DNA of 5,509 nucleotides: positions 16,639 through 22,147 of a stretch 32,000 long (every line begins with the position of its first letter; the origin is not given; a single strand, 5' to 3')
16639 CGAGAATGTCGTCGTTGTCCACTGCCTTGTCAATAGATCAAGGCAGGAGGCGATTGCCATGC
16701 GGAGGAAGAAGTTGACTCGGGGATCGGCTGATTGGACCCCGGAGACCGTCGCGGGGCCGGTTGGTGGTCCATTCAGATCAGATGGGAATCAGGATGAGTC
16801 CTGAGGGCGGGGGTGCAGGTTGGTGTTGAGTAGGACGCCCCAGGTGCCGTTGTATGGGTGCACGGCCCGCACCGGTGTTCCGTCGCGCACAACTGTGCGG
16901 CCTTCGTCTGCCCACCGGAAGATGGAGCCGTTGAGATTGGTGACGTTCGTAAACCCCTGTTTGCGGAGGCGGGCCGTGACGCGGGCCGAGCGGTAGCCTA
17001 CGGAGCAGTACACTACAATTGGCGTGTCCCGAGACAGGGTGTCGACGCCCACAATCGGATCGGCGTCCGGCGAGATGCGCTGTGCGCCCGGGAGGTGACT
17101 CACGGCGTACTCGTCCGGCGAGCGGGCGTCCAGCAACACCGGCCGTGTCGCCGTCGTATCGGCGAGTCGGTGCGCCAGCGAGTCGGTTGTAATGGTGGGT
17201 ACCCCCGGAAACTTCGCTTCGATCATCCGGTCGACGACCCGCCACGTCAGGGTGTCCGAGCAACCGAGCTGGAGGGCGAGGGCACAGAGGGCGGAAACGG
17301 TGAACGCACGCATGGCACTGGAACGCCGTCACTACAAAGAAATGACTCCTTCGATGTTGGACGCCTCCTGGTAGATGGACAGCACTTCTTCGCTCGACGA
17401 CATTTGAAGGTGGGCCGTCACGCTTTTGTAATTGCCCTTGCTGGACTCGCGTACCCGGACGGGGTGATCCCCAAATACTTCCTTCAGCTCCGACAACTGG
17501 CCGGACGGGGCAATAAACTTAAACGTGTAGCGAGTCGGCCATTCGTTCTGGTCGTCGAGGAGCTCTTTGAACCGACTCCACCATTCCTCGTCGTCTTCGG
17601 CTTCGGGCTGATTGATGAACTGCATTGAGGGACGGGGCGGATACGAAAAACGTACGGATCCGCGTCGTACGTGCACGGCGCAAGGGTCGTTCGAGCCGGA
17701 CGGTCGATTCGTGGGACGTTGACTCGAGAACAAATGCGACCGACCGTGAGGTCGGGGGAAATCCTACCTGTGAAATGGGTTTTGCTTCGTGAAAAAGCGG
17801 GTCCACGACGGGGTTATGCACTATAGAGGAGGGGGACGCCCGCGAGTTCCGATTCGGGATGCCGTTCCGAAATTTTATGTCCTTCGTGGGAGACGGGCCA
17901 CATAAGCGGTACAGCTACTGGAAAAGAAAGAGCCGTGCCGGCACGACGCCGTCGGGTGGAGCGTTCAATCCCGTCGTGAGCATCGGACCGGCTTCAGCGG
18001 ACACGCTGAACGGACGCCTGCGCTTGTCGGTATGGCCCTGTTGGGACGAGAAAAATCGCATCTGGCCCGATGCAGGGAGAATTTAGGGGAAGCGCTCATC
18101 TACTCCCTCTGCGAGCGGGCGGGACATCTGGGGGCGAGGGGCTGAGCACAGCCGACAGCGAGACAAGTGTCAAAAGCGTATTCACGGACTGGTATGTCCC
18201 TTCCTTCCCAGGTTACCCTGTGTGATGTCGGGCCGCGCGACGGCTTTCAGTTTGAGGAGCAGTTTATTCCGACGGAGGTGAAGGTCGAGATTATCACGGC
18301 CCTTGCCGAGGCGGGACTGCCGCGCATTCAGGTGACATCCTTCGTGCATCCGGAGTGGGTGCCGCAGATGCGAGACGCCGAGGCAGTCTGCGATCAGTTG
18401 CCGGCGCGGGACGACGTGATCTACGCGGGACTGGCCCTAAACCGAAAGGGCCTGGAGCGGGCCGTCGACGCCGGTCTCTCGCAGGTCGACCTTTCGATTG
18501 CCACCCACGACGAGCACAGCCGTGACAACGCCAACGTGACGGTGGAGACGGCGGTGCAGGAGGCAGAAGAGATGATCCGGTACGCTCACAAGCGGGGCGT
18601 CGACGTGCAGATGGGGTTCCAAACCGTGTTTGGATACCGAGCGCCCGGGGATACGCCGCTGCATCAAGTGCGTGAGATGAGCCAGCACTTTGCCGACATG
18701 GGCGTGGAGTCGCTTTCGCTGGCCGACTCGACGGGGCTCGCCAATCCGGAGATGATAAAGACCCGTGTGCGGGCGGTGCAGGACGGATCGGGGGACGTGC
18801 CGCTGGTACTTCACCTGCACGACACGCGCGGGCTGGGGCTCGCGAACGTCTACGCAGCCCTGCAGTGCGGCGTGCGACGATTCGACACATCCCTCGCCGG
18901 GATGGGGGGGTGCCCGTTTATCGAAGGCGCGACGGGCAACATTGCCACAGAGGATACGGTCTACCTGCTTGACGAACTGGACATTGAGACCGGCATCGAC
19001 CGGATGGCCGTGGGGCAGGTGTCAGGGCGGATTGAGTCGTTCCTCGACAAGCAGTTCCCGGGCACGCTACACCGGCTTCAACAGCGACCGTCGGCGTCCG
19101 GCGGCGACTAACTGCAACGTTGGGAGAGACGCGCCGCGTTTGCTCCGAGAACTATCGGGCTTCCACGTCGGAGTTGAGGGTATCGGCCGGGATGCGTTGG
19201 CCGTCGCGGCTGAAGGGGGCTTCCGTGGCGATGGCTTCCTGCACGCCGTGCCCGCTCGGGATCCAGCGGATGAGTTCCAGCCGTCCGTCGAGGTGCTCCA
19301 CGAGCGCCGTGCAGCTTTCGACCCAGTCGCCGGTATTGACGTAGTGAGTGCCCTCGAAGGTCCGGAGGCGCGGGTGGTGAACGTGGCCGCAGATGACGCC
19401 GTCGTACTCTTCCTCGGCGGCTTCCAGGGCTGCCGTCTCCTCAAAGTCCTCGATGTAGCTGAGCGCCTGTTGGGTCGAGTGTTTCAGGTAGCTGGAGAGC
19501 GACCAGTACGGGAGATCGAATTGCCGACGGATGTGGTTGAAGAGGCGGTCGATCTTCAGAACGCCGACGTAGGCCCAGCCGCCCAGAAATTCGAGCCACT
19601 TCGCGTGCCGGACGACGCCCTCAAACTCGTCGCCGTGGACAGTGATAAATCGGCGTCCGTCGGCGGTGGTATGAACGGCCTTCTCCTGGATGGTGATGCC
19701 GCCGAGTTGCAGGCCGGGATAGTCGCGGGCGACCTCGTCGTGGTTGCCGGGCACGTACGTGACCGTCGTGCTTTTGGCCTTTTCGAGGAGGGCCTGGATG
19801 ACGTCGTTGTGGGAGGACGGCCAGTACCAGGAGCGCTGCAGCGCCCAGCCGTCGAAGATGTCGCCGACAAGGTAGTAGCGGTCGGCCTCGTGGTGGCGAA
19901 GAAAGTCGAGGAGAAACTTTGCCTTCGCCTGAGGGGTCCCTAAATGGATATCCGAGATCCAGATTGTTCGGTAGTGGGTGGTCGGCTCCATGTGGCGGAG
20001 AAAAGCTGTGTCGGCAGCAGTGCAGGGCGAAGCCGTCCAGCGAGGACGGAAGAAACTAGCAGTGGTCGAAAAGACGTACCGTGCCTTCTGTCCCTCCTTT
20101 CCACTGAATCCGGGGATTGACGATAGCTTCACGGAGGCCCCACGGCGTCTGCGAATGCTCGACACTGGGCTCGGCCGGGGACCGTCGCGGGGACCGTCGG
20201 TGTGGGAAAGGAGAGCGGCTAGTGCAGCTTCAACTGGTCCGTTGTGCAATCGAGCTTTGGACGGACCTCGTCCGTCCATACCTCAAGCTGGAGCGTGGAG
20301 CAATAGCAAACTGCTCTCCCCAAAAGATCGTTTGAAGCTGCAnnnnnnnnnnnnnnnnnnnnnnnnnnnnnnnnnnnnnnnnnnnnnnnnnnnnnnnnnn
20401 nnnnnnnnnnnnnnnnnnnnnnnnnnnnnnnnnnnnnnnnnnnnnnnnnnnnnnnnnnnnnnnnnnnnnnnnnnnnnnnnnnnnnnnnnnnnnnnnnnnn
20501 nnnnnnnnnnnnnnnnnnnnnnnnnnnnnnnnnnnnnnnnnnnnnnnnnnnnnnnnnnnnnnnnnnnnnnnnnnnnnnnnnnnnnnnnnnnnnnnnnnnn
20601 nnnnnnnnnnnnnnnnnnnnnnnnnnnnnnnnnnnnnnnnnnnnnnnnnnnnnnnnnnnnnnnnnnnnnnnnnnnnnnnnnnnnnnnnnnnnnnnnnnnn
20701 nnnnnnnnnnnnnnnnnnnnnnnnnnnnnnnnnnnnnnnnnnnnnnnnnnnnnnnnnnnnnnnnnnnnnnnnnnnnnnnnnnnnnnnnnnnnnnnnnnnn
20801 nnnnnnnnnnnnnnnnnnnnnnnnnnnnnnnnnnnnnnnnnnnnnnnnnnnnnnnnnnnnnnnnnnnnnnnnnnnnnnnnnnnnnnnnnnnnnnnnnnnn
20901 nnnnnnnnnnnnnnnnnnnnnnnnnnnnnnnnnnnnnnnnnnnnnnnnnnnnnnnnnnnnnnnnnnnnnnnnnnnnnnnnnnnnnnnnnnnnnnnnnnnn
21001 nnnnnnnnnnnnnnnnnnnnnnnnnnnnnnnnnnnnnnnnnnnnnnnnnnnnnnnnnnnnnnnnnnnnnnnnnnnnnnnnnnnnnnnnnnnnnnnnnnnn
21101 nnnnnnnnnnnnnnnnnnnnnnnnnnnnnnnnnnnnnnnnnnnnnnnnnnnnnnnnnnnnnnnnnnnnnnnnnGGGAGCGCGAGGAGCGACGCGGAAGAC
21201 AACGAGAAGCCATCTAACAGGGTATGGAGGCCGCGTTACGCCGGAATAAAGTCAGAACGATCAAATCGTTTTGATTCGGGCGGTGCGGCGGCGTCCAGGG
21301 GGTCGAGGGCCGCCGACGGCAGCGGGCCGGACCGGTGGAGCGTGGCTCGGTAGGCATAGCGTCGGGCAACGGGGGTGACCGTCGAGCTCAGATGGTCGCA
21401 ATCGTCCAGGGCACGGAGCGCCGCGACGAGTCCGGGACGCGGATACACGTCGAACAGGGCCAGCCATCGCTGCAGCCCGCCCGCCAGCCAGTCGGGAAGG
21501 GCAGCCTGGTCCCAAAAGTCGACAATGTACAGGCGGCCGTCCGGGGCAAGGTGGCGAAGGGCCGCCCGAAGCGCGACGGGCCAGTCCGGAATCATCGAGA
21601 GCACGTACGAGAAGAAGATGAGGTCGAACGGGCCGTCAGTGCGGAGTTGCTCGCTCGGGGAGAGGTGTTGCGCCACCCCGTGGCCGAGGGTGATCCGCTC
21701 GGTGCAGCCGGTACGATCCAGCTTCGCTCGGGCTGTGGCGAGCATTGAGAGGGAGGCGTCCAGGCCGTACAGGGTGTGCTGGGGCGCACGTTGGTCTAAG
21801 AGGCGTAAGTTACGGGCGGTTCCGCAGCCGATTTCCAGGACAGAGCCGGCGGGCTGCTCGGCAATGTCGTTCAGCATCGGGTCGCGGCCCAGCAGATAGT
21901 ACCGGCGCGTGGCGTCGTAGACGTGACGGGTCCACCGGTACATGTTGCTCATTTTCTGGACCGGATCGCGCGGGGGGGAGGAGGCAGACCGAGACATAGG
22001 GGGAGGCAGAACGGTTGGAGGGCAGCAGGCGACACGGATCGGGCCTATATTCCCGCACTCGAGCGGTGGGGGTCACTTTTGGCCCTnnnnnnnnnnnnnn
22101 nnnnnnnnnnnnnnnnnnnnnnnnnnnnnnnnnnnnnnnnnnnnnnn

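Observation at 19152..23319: Predicted betaine-lipid (DGTS) synthesis plus phospholipase-C lipid-remodelling operon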

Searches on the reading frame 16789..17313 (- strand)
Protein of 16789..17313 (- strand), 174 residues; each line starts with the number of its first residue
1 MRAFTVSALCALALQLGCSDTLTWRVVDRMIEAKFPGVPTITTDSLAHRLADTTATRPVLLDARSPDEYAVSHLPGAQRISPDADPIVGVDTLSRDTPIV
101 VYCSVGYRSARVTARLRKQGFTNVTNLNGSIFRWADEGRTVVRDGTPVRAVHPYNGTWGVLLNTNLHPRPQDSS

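Call 3: search_protein_families(library=pfam, proteins=[window:16789-17313:-], max_evalue=0.01)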
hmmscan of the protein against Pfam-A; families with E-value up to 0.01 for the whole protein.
window:16789-17313:- (174 aa): 1 family
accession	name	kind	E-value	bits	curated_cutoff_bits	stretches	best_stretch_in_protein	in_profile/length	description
PF00581.25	Rhodanese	-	1.1e-18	68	22.2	1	45-136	4-101/102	Rhodanese-like domain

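Call 4: search_protein_families(library=ncbifam, proteins=[window:16789-17313:-], max_evalue=0.01)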
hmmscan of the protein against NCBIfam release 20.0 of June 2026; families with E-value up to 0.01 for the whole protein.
window:16789-17313:- (174 aa): 13 families
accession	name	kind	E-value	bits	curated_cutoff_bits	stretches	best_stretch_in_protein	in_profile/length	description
NF045521.1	rhoda_near_glyco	subfamily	1.3e-34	119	145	1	38-164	17-139/144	rhodanese homology domain-containing protein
NF006444.0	PRK08762.1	equivalog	9e-13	47.6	449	1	48-144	20-117/387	molybdopterin-synthase adenylyltransferase MoeB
NF005902.0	PRK07878.1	equivalog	1.2e-12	47.4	647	1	40-136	288-383/392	adenylyltransferase/sulfurtransferase MoeZ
NF005646.0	PRK07411.1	equivalog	7e-10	38.6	633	1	38-138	281-383/390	molybdopterin-synthase adenylyltransferase MoeB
NF041203.1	rhodanese_LYCAU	equivalog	3.7e-09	36.3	115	1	34-137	16-119/126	rhodanese-related (seleno)protein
NF001195.0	PRK00162.1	equivalog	1.8e-07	31.4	102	1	55-140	18-102/108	thiosulfate sulfurtransferase GlpE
NF001133.1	PRK00142.1-1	equivalog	5.1e-07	29.5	170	1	58-137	122-206/229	oxygen-dependent tRNA uridine(34) hydroxylase TrhO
NF008750.0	PRK11784.1-2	equivalog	2e-05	23.9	241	1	54-80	12-38/346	tRNA 2-selenouridine(34) synthase MnmH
NF033833.0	rhodan_ChrE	equivalog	3.1e-05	23.9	120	1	41-141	5-104/108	rhodanese family chromate resistance protein ChrE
NF007627.0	PRK10287.1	equivalog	0.0004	20.6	102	1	61-129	24-93/104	thiosulfate sulfurtransferase PspE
NF008752.0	PRK11784.1-4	equivalog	0.0037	16.1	266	0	55-77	16-38/357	tRNA 2-selenouridine(34) synthase MnmH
TIGR02981.1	phageshock_pspE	exception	0.0051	17.1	126.3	1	60-129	21-91/101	thiosulfate sulfurtransferase PspE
TIGR03167.1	tRNA_sel_U_synt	equivalog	0.0081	15.6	219.75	0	59-78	4-23/311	tRNA 2-selenouridine(34) synthase MnmH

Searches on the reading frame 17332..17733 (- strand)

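Call 51: search_protein_families(library=pfam, proteins=[window:17332-17733:-], max_evalue=0.0001)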
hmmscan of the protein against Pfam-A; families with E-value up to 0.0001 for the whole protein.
window:17332-17733:- (133 aa): 1 family
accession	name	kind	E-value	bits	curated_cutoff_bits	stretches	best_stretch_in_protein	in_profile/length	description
PF04359.20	DUF493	-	6.9e-11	43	24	1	62-131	3-81/84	Protein of unknown function (DUF493)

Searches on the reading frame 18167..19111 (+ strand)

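Call 3: search_protein_families(library=pfam, proteins=[window:18167-19111:+], max_evalue=0.01)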
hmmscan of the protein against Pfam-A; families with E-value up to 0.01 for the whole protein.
window:18167-19111:+ (314 aa): 2 families
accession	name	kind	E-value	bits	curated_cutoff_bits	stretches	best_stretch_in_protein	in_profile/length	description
PF00682.25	HMGL-like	-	3e-47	161.6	29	1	16-285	2-256/260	HMGL-like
PF04055.27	Radical_SAM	-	0.00019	22.1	29.5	0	31-149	25-144/166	Radical SAM superfamily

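Call 4: search_protein_families(library=ncbifam, proteins=[window:18167-19111:+], max_evalue=0.01)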
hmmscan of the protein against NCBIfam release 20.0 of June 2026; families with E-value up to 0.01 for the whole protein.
window:18167-19111:+ (314 aa): 26 families (the best 25 are shown)
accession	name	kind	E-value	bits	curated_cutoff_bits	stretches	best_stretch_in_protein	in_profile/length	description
NF004283.0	PRK05692.1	subfamily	4.9e-85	285.3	246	1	10-302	1-293/300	hydroxymethylglutaryl-CoA lyase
TIGR02146.1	LysS_fung_arch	equivalog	6e-28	98.1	413.55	1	20-248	3-221/344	homocitrate synthase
TIGR02660.1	nifV_homocitr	equivalog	1e-24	87.5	462.9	1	16-290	2-260/365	homocitrate synthase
NF002085.0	PRK00915.1-2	subfamily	1.4e-22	80.1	517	1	8-291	6-273/504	2-isopropylmalate synthase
NF006049.0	PRK08195.1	subfamily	1.9e-20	73.2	229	1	132-293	120-270/344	4-hyroxy-2-oxovalerate/4-hydroxy-2-oxopentanoic acid aldolase,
TIGR02090.1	LEU1_arch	subfamily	1e-19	70.9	484.75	1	17-290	2-259/363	isopropylmalate/citramalate/homocitrate synthases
TIGR03217.1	4OH_2_O_val_ald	equivalog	4.6e-18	65.5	286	1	126-286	106-258/334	4-hydroxy-2-oxovalerate aldolase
NF041069.1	IPMS_Sufob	equivalog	2e-16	60.3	600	1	19-285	4-256/371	isopropylmalate synthase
NF010643.0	PRK14040.1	subfamily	1.3e-12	46.9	892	1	154-287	145-271/595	oxaloacetate decarboxylase subunit alpha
TIGR01108.1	oadA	equivalog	2e-12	46.4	756.5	1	155-285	138-261/582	sodium-extruding oxaloacetate decarboxylase subunit alpha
NF006761.0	PRK09282.1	domain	2.7e-12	45.9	402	1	164-292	149-273/591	pyruvate carboxylase subunit B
NF010644.0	PRK14041.1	equivalog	3.4e-12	45.7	734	1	132-286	123-266/467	pyruvate carboxylase subunit B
NF002086.0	PRK00915.1-3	equivalog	4.6e-12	45.2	532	1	14-269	5-251/516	2-isopropylmalate synthase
NF042433.1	CitmalDyn_Leptosp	equivalog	8e-12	44.5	950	1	15-296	7-282/514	(R)-citramalate synthase CimA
NF009554.0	PRK12999.1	equivalog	1.8e-11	42.7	965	1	170-287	696-806/1147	pyruvate carboxylase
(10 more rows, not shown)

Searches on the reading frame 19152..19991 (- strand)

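Call 3: search_protein_families(library=pfam, proteins=[window:19152-19991:-], max_evalue=0.01)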
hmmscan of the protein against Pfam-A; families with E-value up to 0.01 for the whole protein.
window:19152-19991:- (279 aa): 2 families
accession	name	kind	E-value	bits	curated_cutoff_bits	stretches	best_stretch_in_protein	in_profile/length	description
PF00149.33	Metallophos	-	2.1e-12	48.3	21.5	1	8-207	2-191/191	Calcineurin-like phosphoesterase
PF12850.12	Metallophos_2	-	6e-11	43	27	2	186-224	98-136/154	Calcineurin-like phosphoesterase superfamily domain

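Call 4: search_protein_families(library=ncbifam, proteins=[window:19152-19991:-], max_evalue=0.01)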
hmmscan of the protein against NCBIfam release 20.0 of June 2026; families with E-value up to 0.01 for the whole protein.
window:19152-19991:- (279 aa): 7 families
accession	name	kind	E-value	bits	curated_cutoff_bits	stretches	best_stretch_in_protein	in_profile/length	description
NF003743.0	PRK05340.1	equivalog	2.3e-11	43.4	134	1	8-227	3-224/242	UDP-2,3-diacylglucosamine diphosphatase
TIGR01854.1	lipid_A_lpxH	equivalog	1.2e-07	31.2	190.35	1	9-231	1-225/231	UDP-2,3-diacylglucosamine diphosphatase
TIGR03729.1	acc_ester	subfamily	6.8e-07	28.9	148.25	1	12-87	5-74/239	putative phosphoesterase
TIGR00040.1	yfcE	subfamily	4.3e-06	26.9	56.25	0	181-222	92-133/158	YfcE family phosphodiesterase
TIGR04123.1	P_estr_lig_assc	hypoth_equivalog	5.7e-06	25.9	150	1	25-92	54-116/207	ligase-associated DNA damage response endonuclease PdeM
NF003118.0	PRK04036.1-3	equivalog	1.6e-05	24.1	445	0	199-225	421-447/481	DNA-directed DNA polymerase II small subunit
NF006988.0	PRK09453.1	equivalog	5.6e-05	23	117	0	10-124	4-109/183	phosphodiesterase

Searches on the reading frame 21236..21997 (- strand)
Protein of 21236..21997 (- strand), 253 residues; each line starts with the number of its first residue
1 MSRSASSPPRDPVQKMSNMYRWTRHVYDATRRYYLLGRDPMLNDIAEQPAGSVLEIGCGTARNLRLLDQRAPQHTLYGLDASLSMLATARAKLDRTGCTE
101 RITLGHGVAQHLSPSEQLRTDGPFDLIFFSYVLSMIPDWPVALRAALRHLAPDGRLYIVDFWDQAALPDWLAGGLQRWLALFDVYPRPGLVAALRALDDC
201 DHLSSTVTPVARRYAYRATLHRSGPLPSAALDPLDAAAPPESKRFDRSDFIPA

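Call 3: search_protein_families(library=pfam, proteins=[window:21236-21997:-], max_evalue=0.01)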
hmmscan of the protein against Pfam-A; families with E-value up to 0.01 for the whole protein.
window:21236-21997:- (253 aa): 7 families
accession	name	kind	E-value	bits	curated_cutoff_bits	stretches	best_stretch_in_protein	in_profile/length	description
PF13489.12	Methyltransf_23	-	1.9e-17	63.9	27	1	47-164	20-121/164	Methyltransferase domain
PF13649.12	Methyltransf_25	-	3.6e-16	60.1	27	1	53-154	1-97/97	Methyltransferase domain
PF08242.18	Methyltransf_12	-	1.1e-15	58.6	30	1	54-156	1-98/98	Methyltransferase domain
PF08241.18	Methyltransf_11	-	7e-15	55.9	21.2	1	54-158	1-95/95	Methyltransferase domain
PF13847.12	Methyltransf_31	-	3.7e-13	49.8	27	1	50-168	4-119/145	Methyltransferase domain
PF01209.24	Ubie_methyltran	-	2.6e-10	40.5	20.1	1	45-162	43-155/233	ubiE/COQ5 methyltransferase family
PF05175.20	MTS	-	0.0037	17.3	23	0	41-100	23-82/170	Methyltransferase small domain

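Call 4: search_protein_families(library=ncbifam, proteins=[window:21236-21997:-], max_evalue=0.01)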
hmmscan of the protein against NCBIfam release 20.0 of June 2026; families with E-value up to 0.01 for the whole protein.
window:21236-21997:- (253 aa): 28 families (the best 25 are shown)
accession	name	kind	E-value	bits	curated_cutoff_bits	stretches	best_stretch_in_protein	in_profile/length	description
NF043040.1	corrin_prot_MT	hypoth_equivalog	6.2e-16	58.5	180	1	36-171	24-160/216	corrinoid protein-associated methyltransferase CpaM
NF001244.0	PRK00216.1-5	equivalog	4.1e-12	45.9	216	1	41-165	40-160/236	bifunctional demethylmenaquinone methyltransferase/2-methoxy-6-polyprenyl-1,4-benzoquinol methylase UbiE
TIGR01934.1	MenG_MenH_UbiE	subfamily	1.5e-11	44.1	158.35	1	38-165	28-148/223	ubiquinone/menaquinone biosynthesis methyltransferase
NF045667.1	MTase_DVU1556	equivalog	5.6e-11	42.3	155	1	47-164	20-125/213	DVU_1556 family methyltransferase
NF047649.1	MTase_UXPK_star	exception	3.4e-10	39.4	460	1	48-179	76-202/283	methyltransferase/UXPK-star double selenoprotein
TIGR02072.1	BioC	equivalog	3e-09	37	184.95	1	46-162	31-136/244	malonyl-ACP O-methyltransferase BioC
NF002463.0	PRK01683.1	equivalog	3e-09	36.9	297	1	41-158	23-128/258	trans-aconitate 2-methyltransferase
NF050150.1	RiPP_MTase_ApyS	equivalog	4.4e-09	36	400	1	51-112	143-204/323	RiPP biosynthesis methyltransferase ApyS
NF041537.1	ArsM_AhpD_UU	exception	3e-08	32.9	510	1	49-178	76-200/345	arsenite methyltransferase/AhpD domain selenoprotein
NF001243.0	PRK00216.1-4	equivalog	3.9e-08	32.9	235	1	36-160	34-153/237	demethylmenaquinone methyltransferase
TIGR02752.1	MenG_heptapren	equivalog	5e-08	32.8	419.85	1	38-160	34-151/231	demethylmenaquinone methyltransferase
NF008823.0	PRK11873.1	subfamily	1.1e-07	31.7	263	1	49-173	77-196/272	arsenite methyltransferase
NF052510.1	methyltran_MpqE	exception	2.1e-07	30.6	335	1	43-162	40-155/234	methyl-plastoquinone biosynthesis methyltransferase MpqE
NF041536.1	ArsM_DUF2284_UU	exception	5.4e-07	28.3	575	1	51-164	78-186/459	arsenite methyltransferase/DUF2284 domain selenoprotein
NF040539.1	AST_met_ArsM_2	exception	7.7e-07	29.2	240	1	51-169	58-174/262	putative arsinothricin biosynthesis methyltransferase ArsM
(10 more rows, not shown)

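Call 9: find_homologous_proteins(query=window:21236-21997:-)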
Query window:21236-21997:- (253 aa): 1188 proteins with E <= 0.001 among 7027 candidates; the best 120 are listed.
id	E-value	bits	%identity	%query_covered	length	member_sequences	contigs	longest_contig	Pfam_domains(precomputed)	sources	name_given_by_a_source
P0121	2.4e-157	540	100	94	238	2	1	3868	PF13847.13,PF13489.13,PF13649.13,PF01209.25,PF08241.19,PF08242.19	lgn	-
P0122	7.7e-136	470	84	98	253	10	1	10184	PF13847.13,PF13489.13,PF13649.13,PF01209.25,PF08241.19,PF08242.19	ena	-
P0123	9.2e-131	453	82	98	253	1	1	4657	PF13847.13,PF13489.13,PF13649.13,PF01209.25,PF08241.19,PF08242.19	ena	-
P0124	6.9e-130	450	79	100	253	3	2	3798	PF13847.13,PF13489.13,PF13649.13,PF01209.25,PF08241.19,PF08242.19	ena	-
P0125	5.1e-128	444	78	100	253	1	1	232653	PF13847.13,PF13489.13,PF13649.13,PF01209.25,PF08241.19,PF08242.19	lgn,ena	-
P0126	5.0e-124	431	76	98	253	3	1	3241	PF13847.13,PF13489.13,PF13649.13,PF01209.25,PF08241.19,PF08242.19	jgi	jgi:S-adenosylmethionine-diacylgycerolhomoserine-N-methlytransferase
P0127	8.0e-122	424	77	95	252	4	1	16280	PF13847.13,PF13489.13,PF13649.13,PF01209.25,PF08241.19,PF08242.19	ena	-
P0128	5.4e-114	398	74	97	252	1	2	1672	PF13847.13,PF13489.13,PF13649.13,PF01209.25,PF08241.19,PF08242.19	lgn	-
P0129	2.1e-113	396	84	84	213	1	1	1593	PF13847.13,PF13489.13,PF13649.13,PF01209.25,PF08241.19,PF08242.19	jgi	-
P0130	4.8e-107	375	68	100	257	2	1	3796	PF13847.13,PF13489.13,PF13649.13,PF01209.25,PF08241.19,PF08242.19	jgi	jgi:S-adenosylmethionine-diacylgycerolhomoserine-N-methlytransferase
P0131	4.3e-106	372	69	98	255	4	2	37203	PF13847.13,PF13489.13,PF13649.13,PF01209.25,PF08241.19,PF08242.19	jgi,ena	jgi:S-adenosylmethionine-diacylgycerolhomoserine-N-methlytransferase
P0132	1.5e-105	370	67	100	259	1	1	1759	PF13847.13,PF13489.13,PF13649.13,PF01209.25,PF08241.19,PF08242.19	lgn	-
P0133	5.3e-103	362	66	98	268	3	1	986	PF13847.13,PF13489.13,PF13649.13,PF01209.25,PF08241.19,PF08242.19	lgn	-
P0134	8.2e-102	358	66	96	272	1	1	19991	PF13847.13,PF13489.13,PF13649.13,PF01209.25,PF08241.19,PF08242.19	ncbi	-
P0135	9.9e-102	358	66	96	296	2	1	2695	PF13847.13,PF13489.13,PF13649.13,PF01209.25,PF08241.19,PF08242.19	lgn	-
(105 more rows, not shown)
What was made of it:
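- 21236..21997 (-): btaB-like gene (253 aa; an alternative start at 21952 would give 238 aa): predicted diacylglycerylhomoserine N-methyltransferase. JGI names relatives as this enzyme (call 9).
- On BtaB (diacylglycerylhomoserine N-methyltransferase): JGI/KO naming of relatives (call 9).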
